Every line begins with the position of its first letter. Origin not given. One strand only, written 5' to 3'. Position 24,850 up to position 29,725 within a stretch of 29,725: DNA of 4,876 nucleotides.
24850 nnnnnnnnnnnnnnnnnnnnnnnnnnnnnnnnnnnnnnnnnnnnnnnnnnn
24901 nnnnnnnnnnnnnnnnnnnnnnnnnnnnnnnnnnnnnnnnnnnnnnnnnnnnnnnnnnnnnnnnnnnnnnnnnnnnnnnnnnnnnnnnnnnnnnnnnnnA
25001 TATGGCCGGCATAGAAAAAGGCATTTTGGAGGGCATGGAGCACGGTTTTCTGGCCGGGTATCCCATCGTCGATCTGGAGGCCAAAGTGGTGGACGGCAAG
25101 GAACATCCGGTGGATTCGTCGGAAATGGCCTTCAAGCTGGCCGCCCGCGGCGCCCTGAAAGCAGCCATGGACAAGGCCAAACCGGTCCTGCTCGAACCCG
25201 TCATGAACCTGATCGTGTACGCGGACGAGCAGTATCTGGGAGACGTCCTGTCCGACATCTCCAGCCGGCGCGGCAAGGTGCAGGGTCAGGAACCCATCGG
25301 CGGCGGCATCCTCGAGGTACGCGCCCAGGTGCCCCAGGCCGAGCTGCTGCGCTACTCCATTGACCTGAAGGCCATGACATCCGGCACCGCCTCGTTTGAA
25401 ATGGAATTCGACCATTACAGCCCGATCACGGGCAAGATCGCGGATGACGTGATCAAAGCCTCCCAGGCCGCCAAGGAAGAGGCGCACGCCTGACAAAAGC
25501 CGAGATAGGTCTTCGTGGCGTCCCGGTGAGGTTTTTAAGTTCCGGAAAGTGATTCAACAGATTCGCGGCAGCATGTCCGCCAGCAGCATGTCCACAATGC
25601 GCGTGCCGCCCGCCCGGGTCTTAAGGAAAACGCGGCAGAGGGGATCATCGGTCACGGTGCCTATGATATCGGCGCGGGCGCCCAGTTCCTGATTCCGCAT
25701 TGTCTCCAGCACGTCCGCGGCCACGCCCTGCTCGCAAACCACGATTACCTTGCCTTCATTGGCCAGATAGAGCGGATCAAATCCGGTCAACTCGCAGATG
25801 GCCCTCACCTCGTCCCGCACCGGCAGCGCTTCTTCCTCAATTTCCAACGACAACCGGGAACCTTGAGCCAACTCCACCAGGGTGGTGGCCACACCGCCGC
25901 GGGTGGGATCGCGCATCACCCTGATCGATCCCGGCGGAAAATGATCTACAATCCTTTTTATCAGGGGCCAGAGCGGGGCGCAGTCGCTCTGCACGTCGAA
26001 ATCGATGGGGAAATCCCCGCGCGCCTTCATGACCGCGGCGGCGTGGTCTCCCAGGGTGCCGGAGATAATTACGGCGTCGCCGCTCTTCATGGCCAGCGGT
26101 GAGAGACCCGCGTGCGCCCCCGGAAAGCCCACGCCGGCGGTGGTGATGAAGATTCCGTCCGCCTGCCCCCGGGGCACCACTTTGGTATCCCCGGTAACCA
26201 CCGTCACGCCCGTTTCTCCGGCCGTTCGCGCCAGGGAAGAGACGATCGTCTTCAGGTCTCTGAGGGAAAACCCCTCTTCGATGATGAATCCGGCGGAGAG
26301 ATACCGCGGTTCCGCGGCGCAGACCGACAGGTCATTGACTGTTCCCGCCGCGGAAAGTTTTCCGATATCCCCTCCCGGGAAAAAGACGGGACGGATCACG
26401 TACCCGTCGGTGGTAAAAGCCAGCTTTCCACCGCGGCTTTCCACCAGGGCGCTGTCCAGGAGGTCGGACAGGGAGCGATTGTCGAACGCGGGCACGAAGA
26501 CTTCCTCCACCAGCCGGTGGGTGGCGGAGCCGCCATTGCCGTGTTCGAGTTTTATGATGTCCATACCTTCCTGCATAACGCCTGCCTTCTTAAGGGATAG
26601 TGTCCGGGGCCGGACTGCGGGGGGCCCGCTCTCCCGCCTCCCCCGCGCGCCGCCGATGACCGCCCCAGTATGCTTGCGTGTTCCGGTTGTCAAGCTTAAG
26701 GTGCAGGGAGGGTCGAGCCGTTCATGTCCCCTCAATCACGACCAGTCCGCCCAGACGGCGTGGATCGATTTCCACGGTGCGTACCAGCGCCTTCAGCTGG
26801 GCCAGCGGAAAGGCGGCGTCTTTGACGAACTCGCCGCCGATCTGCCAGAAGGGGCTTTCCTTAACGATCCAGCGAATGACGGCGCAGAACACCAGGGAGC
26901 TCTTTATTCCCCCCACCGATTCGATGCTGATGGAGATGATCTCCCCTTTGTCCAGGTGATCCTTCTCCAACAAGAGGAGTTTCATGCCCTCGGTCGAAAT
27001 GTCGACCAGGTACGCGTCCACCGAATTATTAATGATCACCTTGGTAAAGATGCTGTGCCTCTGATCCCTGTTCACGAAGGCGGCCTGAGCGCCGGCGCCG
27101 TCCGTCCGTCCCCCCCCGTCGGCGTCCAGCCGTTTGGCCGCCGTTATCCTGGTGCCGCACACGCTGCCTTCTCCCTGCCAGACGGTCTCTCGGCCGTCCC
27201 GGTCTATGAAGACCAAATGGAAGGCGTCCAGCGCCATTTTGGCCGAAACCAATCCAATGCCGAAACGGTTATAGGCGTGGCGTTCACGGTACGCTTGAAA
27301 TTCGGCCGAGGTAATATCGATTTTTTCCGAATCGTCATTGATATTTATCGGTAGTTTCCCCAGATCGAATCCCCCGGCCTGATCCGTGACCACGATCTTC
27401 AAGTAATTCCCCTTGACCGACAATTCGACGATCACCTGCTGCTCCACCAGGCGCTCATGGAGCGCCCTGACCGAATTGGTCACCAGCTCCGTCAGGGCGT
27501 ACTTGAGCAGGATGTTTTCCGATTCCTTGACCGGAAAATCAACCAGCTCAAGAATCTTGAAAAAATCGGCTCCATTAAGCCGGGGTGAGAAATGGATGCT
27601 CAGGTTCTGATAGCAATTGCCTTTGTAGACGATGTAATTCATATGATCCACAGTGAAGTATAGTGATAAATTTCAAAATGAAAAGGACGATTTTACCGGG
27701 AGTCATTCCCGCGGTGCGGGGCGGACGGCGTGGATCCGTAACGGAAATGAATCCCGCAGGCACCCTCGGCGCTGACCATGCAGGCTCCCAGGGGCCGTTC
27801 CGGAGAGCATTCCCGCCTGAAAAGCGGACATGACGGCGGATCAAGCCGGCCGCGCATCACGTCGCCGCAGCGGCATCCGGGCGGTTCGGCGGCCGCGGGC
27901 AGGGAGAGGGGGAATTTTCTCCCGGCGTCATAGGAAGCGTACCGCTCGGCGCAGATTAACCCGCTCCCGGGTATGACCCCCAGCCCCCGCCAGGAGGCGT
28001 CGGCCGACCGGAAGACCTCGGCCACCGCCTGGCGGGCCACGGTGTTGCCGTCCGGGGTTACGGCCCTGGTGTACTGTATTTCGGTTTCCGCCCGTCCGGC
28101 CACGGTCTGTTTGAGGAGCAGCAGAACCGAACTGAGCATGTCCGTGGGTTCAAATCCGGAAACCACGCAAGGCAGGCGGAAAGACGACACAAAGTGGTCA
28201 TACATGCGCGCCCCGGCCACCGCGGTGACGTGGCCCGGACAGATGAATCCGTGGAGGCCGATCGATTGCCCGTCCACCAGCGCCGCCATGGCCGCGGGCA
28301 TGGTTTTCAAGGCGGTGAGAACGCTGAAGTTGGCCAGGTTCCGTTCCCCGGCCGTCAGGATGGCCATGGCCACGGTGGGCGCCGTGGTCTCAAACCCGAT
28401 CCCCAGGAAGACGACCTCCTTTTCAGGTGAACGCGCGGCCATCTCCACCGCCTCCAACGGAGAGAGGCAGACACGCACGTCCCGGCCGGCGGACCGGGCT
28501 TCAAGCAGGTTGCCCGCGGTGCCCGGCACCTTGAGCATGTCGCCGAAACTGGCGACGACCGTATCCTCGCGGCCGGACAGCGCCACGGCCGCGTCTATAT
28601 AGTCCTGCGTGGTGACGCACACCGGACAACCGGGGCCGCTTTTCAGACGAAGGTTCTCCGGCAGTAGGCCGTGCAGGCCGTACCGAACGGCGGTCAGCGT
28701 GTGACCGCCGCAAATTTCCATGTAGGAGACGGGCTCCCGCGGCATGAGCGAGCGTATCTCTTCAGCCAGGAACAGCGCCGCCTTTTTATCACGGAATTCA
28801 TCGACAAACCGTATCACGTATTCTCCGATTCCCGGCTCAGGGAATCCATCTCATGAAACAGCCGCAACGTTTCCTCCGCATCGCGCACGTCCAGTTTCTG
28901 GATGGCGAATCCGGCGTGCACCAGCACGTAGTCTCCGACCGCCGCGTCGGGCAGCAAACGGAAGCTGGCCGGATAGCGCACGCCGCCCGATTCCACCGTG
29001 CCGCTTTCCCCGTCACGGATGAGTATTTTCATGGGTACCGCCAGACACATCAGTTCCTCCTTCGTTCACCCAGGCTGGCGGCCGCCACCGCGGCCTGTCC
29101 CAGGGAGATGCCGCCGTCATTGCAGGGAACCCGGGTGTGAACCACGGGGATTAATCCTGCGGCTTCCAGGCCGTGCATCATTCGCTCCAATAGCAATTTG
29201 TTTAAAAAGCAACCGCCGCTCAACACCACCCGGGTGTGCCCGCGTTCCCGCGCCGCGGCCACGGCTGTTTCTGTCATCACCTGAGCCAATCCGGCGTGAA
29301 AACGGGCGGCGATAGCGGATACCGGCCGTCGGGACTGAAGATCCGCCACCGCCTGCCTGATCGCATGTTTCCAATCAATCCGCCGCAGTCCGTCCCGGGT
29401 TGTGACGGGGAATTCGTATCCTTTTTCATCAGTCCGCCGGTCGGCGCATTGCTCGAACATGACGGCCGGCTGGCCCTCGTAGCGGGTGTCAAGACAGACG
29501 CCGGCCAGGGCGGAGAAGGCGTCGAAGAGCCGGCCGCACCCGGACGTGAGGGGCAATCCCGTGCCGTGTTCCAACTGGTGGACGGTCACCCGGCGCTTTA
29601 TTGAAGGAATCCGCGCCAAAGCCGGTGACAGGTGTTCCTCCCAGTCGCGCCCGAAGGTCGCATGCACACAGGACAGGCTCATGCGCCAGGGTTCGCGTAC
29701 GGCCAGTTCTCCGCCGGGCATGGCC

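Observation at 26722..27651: Anti-sigma-kinase-like/PilZ fusion embedded in the hydrogenase maturation cluster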

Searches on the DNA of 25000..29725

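Call 28: search_rna_families(source=window, start=25000, end=29725, threshold=evalue, max_evalue=1)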
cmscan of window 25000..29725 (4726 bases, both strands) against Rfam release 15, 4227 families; matches with E-value up to 1: 1.
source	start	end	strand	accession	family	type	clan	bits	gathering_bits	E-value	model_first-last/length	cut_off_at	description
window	26279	26325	+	RF01138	sR23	Gene; snRNA; snoRNA; CD-box;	-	17.1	45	0.58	1-54/54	no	Small nucleolar RNA sR23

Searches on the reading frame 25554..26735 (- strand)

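Call 3: search_protein_families(library=pfam, proteins=[window:25554-26735:-], max_evalue=1)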
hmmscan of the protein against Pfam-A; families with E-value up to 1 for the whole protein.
window:25554-26735:- (393 aa): 2 families
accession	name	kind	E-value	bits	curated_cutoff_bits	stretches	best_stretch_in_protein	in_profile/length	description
PF02769.27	AIRS_C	-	1.6e-24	87.3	23.1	1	217-370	1-154/156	AIR synthase related protein, C-terminal domain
PF00586.29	AIRS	-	9.5e-18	65.1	24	1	95-203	4-110/112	AIR synthase related protein, N-terminal domain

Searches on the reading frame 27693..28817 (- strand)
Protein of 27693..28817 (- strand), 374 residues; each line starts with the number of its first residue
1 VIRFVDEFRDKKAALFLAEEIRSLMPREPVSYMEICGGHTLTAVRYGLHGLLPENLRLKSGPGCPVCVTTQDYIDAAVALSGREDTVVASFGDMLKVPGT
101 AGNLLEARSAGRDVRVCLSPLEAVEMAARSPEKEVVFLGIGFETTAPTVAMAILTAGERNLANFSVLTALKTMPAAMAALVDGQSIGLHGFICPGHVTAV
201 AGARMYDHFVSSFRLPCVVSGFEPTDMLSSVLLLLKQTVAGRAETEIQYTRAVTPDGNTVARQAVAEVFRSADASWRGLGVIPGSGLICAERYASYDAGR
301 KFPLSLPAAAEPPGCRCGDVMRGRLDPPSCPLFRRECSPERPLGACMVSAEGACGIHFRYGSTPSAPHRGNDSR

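Call 3: search_protein_families(library=pfam, proteins=[window:27693-28817:-], max_evalue=1)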
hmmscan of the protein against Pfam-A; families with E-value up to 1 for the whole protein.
window:27693-28817:- (374 aa): 1 family
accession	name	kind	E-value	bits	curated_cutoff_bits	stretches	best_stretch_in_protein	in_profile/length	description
PF01924.21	HypD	-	6.4e-135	450.2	25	1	17-361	6-351/351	Hydrogenase formation hypA family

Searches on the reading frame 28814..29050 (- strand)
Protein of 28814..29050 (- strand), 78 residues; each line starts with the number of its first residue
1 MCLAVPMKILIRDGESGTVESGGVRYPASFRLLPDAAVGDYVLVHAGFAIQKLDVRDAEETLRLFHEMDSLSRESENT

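Call 3: search_protein_families(library=pfam, proteins=[window:28814-29050:-], max_evalue=1)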
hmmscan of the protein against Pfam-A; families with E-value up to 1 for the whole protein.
window:28814-29050:- (78 aa): 1 family
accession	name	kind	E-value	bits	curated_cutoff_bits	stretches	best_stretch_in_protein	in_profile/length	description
PF01455.23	HupF_HypC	-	3.4e-24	85.2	28.5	1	1-65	1-65/65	HupF/HypC family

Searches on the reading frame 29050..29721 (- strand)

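Call 3: search_protein_families(library=pfam, proteins=[window:29050-29721:-], max_evalue=1)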
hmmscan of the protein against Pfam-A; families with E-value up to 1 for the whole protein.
window:29050-29721:- (223 aa): 5 families
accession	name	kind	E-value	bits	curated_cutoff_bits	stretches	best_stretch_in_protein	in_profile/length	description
PF22521.2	HypF_C_2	-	6.6e-60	203.3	27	1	1-209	39-241/241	Carbamoyltransferase, Kae1-like Domain, second subdomain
PF19916.4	VMAP-M0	-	0.0069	17.3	25.9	1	28-128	6-98/104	vWA-MoxR associated protein middle region 0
PF02782.22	FGGY_C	-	0.019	15.2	27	1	95-214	82-195/198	FGGY family of carbohydrate kinases, C-terminal domain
PF00814.31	TsaD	-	0.062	13.4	24.8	1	78-183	149-239/264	tRNA N6-adenosine threonylcarbamoyltransferase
PF02543.21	Carbam_trans_N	-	0.08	12.8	24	1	128-178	267-317/346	Carbamoyltransferase N-terminus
